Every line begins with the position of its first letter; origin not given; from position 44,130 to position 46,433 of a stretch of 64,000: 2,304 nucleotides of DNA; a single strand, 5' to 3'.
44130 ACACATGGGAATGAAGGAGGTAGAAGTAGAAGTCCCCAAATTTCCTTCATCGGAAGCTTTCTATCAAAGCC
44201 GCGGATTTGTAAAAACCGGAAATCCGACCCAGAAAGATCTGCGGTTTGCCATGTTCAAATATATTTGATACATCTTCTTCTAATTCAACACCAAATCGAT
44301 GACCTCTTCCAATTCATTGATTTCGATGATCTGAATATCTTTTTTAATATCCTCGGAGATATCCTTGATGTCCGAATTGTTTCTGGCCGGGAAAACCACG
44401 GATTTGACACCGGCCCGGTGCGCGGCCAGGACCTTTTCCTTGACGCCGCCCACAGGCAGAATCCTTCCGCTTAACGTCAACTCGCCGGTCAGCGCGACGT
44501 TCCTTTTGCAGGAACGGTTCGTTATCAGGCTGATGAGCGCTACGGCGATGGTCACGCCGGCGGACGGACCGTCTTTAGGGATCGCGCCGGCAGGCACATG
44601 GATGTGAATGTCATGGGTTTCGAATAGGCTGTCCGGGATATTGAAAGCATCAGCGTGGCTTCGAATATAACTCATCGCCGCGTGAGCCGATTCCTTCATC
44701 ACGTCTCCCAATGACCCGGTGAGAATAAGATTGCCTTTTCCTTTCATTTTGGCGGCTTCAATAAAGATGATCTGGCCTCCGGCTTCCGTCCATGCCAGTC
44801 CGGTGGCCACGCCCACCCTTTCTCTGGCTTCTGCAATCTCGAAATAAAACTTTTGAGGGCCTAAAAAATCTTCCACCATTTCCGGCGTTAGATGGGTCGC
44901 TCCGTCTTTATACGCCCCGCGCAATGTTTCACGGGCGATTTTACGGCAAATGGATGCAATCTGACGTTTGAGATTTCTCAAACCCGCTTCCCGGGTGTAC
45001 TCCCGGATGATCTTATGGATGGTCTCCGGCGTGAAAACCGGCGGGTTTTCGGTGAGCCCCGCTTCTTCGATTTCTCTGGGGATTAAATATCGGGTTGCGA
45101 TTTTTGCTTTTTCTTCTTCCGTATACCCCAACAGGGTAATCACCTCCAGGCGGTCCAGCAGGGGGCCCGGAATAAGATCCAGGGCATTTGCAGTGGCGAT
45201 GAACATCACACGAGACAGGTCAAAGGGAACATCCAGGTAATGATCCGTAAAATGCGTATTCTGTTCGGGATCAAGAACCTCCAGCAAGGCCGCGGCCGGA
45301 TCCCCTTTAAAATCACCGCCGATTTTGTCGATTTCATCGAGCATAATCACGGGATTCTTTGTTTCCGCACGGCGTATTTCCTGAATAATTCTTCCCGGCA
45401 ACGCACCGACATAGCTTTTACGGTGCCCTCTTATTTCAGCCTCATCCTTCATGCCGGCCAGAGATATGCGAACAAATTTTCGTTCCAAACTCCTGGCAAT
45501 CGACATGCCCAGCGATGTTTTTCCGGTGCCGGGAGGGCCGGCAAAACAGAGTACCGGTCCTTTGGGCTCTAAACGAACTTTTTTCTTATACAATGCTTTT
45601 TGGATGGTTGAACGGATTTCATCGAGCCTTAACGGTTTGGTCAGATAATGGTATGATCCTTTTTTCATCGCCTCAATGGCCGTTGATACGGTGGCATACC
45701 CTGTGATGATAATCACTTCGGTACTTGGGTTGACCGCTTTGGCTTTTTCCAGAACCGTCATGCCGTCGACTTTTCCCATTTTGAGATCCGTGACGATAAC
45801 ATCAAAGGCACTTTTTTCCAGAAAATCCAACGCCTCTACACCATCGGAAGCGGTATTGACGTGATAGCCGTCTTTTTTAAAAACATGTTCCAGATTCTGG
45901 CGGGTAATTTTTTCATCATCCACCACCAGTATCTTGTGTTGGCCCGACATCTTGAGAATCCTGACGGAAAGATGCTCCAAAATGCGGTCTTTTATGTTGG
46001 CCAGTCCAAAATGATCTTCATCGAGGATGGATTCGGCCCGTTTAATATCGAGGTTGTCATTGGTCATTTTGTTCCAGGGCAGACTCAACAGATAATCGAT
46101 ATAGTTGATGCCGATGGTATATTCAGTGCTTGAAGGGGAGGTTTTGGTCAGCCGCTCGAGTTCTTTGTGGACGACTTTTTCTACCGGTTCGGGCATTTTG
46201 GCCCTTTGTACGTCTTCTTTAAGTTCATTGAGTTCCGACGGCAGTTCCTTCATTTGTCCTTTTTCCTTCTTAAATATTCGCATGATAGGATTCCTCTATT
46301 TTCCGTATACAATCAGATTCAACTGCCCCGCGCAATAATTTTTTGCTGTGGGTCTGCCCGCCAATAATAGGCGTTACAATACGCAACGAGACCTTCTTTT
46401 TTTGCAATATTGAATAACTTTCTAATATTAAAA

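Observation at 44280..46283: Lon protease with a receiver domain inserted between the Lon linker helix and the AAA+ module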

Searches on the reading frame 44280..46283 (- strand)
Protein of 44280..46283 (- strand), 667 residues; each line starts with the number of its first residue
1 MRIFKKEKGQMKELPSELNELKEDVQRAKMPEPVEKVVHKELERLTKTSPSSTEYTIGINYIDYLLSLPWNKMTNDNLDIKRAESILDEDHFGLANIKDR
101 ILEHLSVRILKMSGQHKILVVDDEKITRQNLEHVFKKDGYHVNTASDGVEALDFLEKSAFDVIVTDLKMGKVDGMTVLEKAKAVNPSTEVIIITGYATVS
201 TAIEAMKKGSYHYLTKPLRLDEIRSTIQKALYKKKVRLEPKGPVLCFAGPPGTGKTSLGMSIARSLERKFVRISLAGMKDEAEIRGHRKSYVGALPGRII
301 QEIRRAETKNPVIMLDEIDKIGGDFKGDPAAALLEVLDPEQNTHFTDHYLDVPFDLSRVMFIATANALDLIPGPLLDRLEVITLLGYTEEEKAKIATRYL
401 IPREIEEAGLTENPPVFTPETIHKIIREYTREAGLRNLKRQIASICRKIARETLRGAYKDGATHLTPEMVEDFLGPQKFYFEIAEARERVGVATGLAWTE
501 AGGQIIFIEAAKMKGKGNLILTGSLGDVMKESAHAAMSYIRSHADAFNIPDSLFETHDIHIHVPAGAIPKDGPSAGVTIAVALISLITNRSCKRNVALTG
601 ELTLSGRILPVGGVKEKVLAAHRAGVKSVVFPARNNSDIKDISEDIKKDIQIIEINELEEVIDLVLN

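Call 3: search_protein_families(library=pfam, proteins=[window:44280-46283:-], max_evalue=0.01)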
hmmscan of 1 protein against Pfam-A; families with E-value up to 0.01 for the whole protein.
window:44280-46283:- (667 aa): 13 families
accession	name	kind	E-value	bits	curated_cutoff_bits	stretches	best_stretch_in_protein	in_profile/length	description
PF05362.19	Lon_C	-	1.7e-86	289.4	21.1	1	466-666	3-203/205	Lon protease (S16) C-terminal proteolytic domain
PF00072.30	Response_reg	-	3.6e-28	98.4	30.2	1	118-227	1-110/111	Response regulator receiver domain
PF00004.35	AAA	-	1e-24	87.9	21.2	1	245-386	1-130/131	ATPase family associated with various cellular activities (AAA)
PF22667.2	Lon_lid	-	3.4e-20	71.9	27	1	406-457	1-52/57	Lon protease AAA+ ATPase lid domain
PF13541.12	ChlI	-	7.2e-11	42.5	27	1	509-635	2-121/121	Subunit ChlI of Mg-chelatase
PF07728.20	AAA_5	-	4.7e-07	30.3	22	1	245-369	2-125/139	AAA domain (dynein-related subfamily)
PF07724.20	AAA_2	-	1.8e-06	28.6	27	1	246-367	7-125/166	AAA domain (Cdc48 subfamily)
PF13401.12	AAA_22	-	8.4e-05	23.3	27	1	244-326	7-97/130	AAA domain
PF13173.12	AAA_14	-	0.003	18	27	0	243-321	3-74/129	AAA domain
PF05496.18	RuvB_N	-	0.0035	17.6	27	0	222-274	14-65/159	Holliday junction DNA helicase RuvB P-loop domain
PF06068.19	TIP49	-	0.0061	16.2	23.8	0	242-275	50-83/347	TIP49 P-loop domain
PF13191.12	AAA_16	-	0.0066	17.4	32.6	0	240-273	22-55/167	AAA ATPase domain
PF00519.23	PPV_E1_C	-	0.0074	15.9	26.5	0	205-270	81-147/289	Papillomavirus helicase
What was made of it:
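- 44280..46283 (-): Lon-REC gene: 667-aa N-domain-less LonA with an inserted receiver domain. Pfam REC+AAA+Lon_lid+Lon_C (call 3).
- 45603..45932 (-): Residues 118-227: receiver (REC) domain of NtrC type. Acidic pocket D122/D123, acceptor D166 (codon 45786-45788), T194, Y213, K216. Pfam 3.6e-28 (call 3).
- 44913..45551 (-): Residues 245-457: AAA+ module (beta1, Walker A K255, pore loop Y291-V292, Walker B D316/E317, N366, R378, lid). Pfam AAA and Lon_lid (call 3).
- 44286..44888 (-): Residues 466-666: S16 protease domain with the Ser574-Lys617 dyad. Pfam Lon_C 1.7e-86 (call 3).
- On LonA / endopeptidase La (TIGR00763): Lon_C 1.7e-86 (call 3).
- On Two-component response regulator (receiver domain): 98.4 bits against a cutoff of 30.2 (call 3).
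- Checked: Pfam (call 3): Response_reg 118-227 (3.6e-28), AAA 245-386, Lon_lid 406-457, Lon_C 466-666 (1.7e-86).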

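Call 4: search_protein_families(library=ncbifam, proteins=[window:44280-46283:-], max_evalue=0.01)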
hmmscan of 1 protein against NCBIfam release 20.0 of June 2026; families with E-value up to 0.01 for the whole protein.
window:44280-46283:- (667 aa): 131 families (the best 25 are shown)
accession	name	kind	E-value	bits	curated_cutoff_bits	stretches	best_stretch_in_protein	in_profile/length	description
TIGR00763.1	lon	equivalog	2.1e-227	757.4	608.05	2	234-666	345-795/795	endopeptidase La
NF008053.0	PRK10787.1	equivalog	1.5e-177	592.1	891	2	238-666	345-771/784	endopeptidase La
TIGR00764.1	lon_rel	equivalog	3.1e-31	108.6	516.6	1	448-666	378-593/608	ATP-dependent protease LonB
TIGR02903.1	spore_lon_C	equivalog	5.1e-30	104.6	678.8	1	483-665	439-614/615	Lon family ATP-dependent protease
NF008469.0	PRK11361.1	equivalog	1e-28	100.3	714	1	112-237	1-126/461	acetoacetate metabolism transcriptional regulator AtoC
NF053512.1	nitric_RR_NosR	exception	2.7e-28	99.2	400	1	118-239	1-123/422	response regulator c-di-GMP phosphodiesterase, NosR family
TIGR02902.1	spore_lonB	equivalog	4.3e-27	94.9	723.3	1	488-666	346-531/531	ATP-dependent protease LonB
NF007689.0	PRK10365.1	equivalog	8e-26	90.8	760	1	115-234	5-124/441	sigma-54-dependent response regulator transcription factor ZraR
TIGR01818.1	ntrC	equivalog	4.2e-24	85.1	558.6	1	118-237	1-120/463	nitrogen regulation protein NR(I)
NF006900.1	PRK09390.1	equivalog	7.4e-24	84.4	255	1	112-235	1-124/203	response regulator FixJ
NF051870.1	NAssimRespRegNtrX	equivalog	5.2e-23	81.6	600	1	116-239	2-127/452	nitrogen assimilation response regulator NtrX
NF047793.1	ResRegPgtA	equivalog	5e-21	75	650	1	113-239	3-129/414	two-component system response regulator PgtA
NF011695.0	PRK15115.1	equivalog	1e-20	74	763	1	116-234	7-125/445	two-component system response regulator GlrR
NF046022.1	RespRegCpdRBruc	equivalog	1.6e-20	73.2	180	1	117-230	3-116/120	cell cycle two-component system response regulator CpdR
NF033791.1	ActR_PrrA_rreg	equivalog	2.8e-20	73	250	1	117-232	3-118/173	ActR/PrrA/RegA family redox response regulator transcription factor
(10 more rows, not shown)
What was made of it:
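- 44280..46283 (-): TIGR00763 757 bits (call 4).
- Closest known: RssB. Same: The REC scores against the CpdR and RssB NCBIfam models at 1.6e-20 and 3e-19 (call 4).
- Checked: TIGR00763 'endopeptidase La' scores 757 bits in two stretches (call 4).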

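Call 5: search_solved_structures(query=window:44280-46283:-, show_alignments=2)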
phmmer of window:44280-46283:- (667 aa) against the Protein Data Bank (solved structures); distinct sequences matched with E-value up to 0.001: 365 (the best 60 are shown).
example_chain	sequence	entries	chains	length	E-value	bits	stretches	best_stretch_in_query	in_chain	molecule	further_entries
7p6u_A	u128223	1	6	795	7.6e-175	586.3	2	240-666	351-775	Lon protease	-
3m6a_A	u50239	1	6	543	6.4e-171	573.3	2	237-664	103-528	ATP-dependent protease La 1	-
6u5z_A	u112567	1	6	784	4.4e-166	557.3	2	240-666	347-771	Lon protease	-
7yph_A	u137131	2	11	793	1.3e-161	542.6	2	239-665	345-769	Lon protease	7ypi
7fd4_B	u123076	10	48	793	1.3e-161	542.6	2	239-665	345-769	Lon protease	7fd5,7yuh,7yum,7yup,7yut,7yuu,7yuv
8k3y_A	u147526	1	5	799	1.3e-161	542.6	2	239-665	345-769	Lon protease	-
7fid_B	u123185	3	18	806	1.3e-161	542.5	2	239-665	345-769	Lon protease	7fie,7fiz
6wqh_A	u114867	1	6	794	1.4e-161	542.5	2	239-665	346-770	Lon protease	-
4ypl_A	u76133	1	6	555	2.7e-161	541.5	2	239-665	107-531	Lon protease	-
7ypj_A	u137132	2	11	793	3.5e-161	541.1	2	239-665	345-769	Lon protease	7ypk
8k3y_F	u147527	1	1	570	4.1e-161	540.9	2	239-665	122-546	Lon protease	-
6v11_A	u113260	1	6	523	7.5e-161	540.1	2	240-666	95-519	Lon protease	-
6on2_A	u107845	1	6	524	1.7e-160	538.9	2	240-666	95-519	ATP-dependent protease La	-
22ib_A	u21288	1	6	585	2e-147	495.7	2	237-665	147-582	Lon protease homolog, mitochondrial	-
7ngf_A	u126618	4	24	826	8.6e-147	493.6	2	237-665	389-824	Lon protease homolog, mitochondrial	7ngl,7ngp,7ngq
4l4u_A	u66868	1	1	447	8e-26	94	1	114-239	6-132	Transcriptional regulator (NtrC family)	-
1zy2_A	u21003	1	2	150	9e-26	93.9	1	118-239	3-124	transcriptional regulator NtrC1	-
1ny5_A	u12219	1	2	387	6.5e-25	91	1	118-239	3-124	transcriptional regulator (NtrC family)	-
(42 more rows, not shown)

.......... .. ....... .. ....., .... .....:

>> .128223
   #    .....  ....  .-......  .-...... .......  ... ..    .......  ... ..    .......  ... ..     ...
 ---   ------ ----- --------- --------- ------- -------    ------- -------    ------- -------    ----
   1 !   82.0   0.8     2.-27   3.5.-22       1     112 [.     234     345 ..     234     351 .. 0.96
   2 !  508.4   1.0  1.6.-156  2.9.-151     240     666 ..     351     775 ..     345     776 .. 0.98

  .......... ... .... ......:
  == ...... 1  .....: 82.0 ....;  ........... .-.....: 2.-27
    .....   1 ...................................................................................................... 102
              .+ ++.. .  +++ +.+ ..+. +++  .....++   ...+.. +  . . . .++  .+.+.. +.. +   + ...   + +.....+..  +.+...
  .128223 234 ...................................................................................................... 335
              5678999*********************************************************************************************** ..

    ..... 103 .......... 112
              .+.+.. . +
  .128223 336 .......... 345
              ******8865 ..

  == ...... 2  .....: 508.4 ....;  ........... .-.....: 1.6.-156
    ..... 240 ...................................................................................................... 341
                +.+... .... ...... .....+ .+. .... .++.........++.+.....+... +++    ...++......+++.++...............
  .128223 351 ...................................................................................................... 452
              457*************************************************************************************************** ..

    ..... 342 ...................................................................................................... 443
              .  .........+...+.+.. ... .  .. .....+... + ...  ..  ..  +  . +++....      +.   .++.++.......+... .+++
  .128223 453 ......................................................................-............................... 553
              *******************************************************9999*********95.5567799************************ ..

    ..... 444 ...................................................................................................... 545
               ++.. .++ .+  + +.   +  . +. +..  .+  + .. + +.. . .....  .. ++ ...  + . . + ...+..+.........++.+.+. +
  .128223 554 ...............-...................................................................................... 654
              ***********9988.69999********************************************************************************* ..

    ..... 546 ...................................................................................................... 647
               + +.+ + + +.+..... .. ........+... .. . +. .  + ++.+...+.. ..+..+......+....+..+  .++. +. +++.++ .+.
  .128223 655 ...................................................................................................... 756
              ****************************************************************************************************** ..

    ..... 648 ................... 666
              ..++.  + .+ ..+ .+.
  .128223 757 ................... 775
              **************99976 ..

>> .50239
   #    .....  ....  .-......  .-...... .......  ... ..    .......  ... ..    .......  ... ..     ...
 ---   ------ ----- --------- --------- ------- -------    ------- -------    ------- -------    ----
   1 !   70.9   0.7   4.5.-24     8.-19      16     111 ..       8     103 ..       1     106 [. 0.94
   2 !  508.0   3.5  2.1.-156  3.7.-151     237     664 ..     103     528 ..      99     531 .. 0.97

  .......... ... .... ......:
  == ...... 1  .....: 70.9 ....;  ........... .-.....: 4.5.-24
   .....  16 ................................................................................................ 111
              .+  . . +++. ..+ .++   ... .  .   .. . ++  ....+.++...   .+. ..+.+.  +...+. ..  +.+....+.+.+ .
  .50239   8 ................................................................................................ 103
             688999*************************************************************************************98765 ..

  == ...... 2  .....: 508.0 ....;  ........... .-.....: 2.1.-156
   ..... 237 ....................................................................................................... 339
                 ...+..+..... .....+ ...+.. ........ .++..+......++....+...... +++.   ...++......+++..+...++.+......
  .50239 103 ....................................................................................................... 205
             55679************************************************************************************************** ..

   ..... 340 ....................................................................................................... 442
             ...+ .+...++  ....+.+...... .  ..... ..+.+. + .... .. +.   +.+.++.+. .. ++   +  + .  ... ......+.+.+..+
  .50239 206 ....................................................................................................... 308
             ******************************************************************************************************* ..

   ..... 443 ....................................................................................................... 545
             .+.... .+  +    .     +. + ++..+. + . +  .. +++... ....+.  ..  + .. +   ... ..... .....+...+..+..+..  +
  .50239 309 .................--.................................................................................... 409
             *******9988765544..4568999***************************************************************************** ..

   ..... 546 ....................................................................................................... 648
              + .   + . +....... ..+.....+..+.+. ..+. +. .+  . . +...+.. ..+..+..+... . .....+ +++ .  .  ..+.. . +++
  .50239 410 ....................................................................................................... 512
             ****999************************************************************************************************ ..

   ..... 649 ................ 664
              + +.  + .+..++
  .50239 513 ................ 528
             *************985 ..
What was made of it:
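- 45948..46283 (-): Residues 1-112: retained LonA helical region (three-helix bundle plus the DHFGL..ILEHLSV helix that precedes beta1). Aligns to Thermus LonA 234-345 and B. subtilis Lon 8-103 of construct 3m6a (call 5).
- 45603..45932 (-): Best REC matches are NtrC1/AtoC/ZraR (calls 4, 5).
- On LonA / endopeptidase La (TIGR00763): The alignment to LonA starts at residue 234 (call 5).
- On DVU3303-type Lon-protease response regulator (three-component system): Calls 3 and 5.
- Checked: phmmer against PDB (call 5): residues 1-112 align to Thermus LonA 7p6u 234-345 and residues 240-666 to 351-775.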

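Call 6: find_homologous_proteins(query=window:44280-46283:-, max_evalue=1e-20)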
Query window:44280-46283:- (667 aa): 8000 proteins with E <= 1e-20 among 8000 candidates; the best 120 are listed.
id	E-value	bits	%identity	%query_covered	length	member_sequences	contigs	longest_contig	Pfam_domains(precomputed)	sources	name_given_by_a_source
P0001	0.0e+0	1474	100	100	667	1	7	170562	PF07724.21,PF05362.20,PF00004.36,PF22667.3,PF07728.21,PF00072.31,PF13541.13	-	-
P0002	0.0e+0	1473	100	100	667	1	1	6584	PF07724.21,PF05362.20,PF00004.36,PF22667.3,PF07728.21,PF00072.31,PF13541.13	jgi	jgi:ATP-dependent Lon protease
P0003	0.0e+0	1470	100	100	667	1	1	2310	PF07724.21,PF05362.20,PF00004.36,PF22667.3,PF07728.21,PF00072.31,PF13541.13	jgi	jgi:ATP-dependent Lon protease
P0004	0.0e+0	1469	100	100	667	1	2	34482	PF07724.21,PF05362.20,PF00004.36,PF22667.3,PF07728.21,PF00072.31,PF13541.13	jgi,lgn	-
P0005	0.0e+0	1468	100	100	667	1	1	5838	PF07724.21,PF05362.20,PF00004.36,PF22667.3,PF07728.21,PF00072.31,PF13541.13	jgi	jgi:ATP-dependent Lon protease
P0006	0.0e+0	1448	98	100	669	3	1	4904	PF07724.21,PF05362.20,PF00004.36,PF22667.3,PF07728.21,PF00072.31,PF13541.13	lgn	-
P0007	0.0e+0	1399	95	100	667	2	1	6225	PF07724.21,PF05362.20,PF00004.36,PF22667.3,PF07728.21,PF00072.31,PF13541.13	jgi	jgi:ATP-dependent Lon protease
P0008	0.0e+0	1398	95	100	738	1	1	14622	PF07724.21,PF05362.20,PF00004.36,PF22667.3,PF07728.21,PF00072.31,PF13541.13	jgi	jgi:ATP-dependent Lon protease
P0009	0.0e+0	1397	94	100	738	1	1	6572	PF07724.21,PF05362.20,PF00004.36,PF22667.3,PF07728.21,PF00072.31,PF13541.13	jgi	jgi:ATP-dependent Lon protease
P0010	0.0e+0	1387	94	98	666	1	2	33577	PF07724.21,PF05362.20,PF00004.36,PF22667.3,PF07728.21,PF00072.31,PF13541.13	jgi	jgi:ATP-dependent Lon protease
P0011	0.0e+0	1378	94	100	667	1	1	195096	PF07724.21,PF05362.20,PF00004.36,PF22667.3,PF07728.21,PF00072.31,PF13541.13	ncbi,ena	-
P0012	0.0e+0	1376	94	100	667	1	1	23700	PF05362.20,PF00004.36,PF22667.3,PF07728.21,PF00072.31,PF13541.13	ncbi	-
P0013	0.0e+0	1375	93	100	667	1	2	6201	PF07724.21,PF05362.20,PF00004.36,PF22667.3,PF07728.21,PF00072.31,PF13541.13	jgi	jgi:ATP-dependent Lon protease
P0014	0.0e+0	1374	93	100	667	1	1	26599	PF07724.21,PF05362.20,PF00004.36,PF22667.3,PF07728.21,PF00072.31,PF13541.13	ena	-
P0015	0.0e+0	1374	93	100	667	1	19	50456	PF07724.21,PF05362.20,PF00004.36,PF22667.3,PF07728.21,PF00072.31,PF13541.13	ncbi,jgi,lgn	jgi:ATP-dependent Lon protease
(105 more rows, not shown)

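Call 40: predict_structure(alignment_id=A1)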
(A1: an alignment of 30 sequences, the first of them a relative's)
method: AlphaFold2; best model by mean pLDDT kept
length: 667 residues; sequences in the alignment: 30
mean_pLDDT: 66.5   pTM: 0.39
mean pLDDT of the five models: 66.5, 63.1, 62.5, 56.4, 50.6
residues with pLDDT >= 90: 8; 70-90: 329; 50-70: 218; < 50: 112
segments of 3 or more residues with pLDDT < 50: 1-14, 73-75, 107-114, 235-240, 321-327, 346-352, 365-379, 382-384, 476-510, 512-514, 565-573
pLDDT, mean of each block of 10 residues (from residue 1): 35 59 76 76 82 77 70 53 67 56 50 66 86 75 88 85 84 84 82 69 70 78 74 47 64 65 72 65 57 63 66 66 46 57 48 56 45 42 58 81 84 84 77 65 85 68 75 56 27 30 37 56 58 78 82 71 50 63 75 70 73 67 69 75 81 84 79
secondary structure, 60 per line:
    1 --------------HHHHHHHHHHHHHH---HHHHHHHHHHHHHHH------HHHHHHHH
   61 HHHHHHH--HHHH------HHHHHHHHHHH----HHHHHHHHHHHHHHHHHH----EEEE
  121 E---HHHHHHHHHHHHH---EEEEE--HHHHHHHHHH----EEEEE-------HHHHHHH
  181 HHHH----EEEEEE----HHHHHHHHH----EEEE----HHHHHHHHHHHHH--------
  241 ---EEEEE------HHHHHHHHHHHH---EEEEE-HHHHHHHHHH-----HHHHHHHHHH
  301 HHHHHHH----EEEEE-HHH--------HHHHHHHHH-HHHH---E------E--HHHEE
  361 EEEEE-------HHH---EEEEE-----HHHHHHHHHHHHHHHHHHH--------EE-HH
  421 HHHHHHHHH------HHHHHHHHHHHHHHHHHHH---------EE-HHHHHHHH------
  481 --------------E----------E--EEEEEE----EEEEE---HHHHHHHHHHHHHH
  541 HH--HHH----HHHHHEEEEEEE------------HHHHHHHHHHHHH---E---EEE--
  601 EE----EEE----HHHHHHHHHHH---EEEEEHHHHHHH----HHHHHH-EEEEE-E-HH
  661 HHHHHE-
elements in order (helices of 4 or more, strands of 3 or more residues): H15-28 H32-46 H53-67 H70-73 H80-90 H95-112 E117-121 H125-137 E141-145 H148-157 E162-166 H174-184 E189-194 H199-207 E212-215 H220-232 E244-248 H255-266 E270-274 H276-285 H291-307 E312-316 H329-337 H339-342 E359-365 E379-383 H389-407 H419-429 H436-454 H467-474 E509-514 E519-523 H527-542 H552-556 E557-563 H576-588 E596-598 E607-609 H614-624 E628-632 H633-639 H644-649 E651-655 H659-665
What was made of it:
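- Tried and rejected: First AF2 run with a shallow one-clade alignment gave pLDDT 66 and pTM 0.39 and was discarded (call 40).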
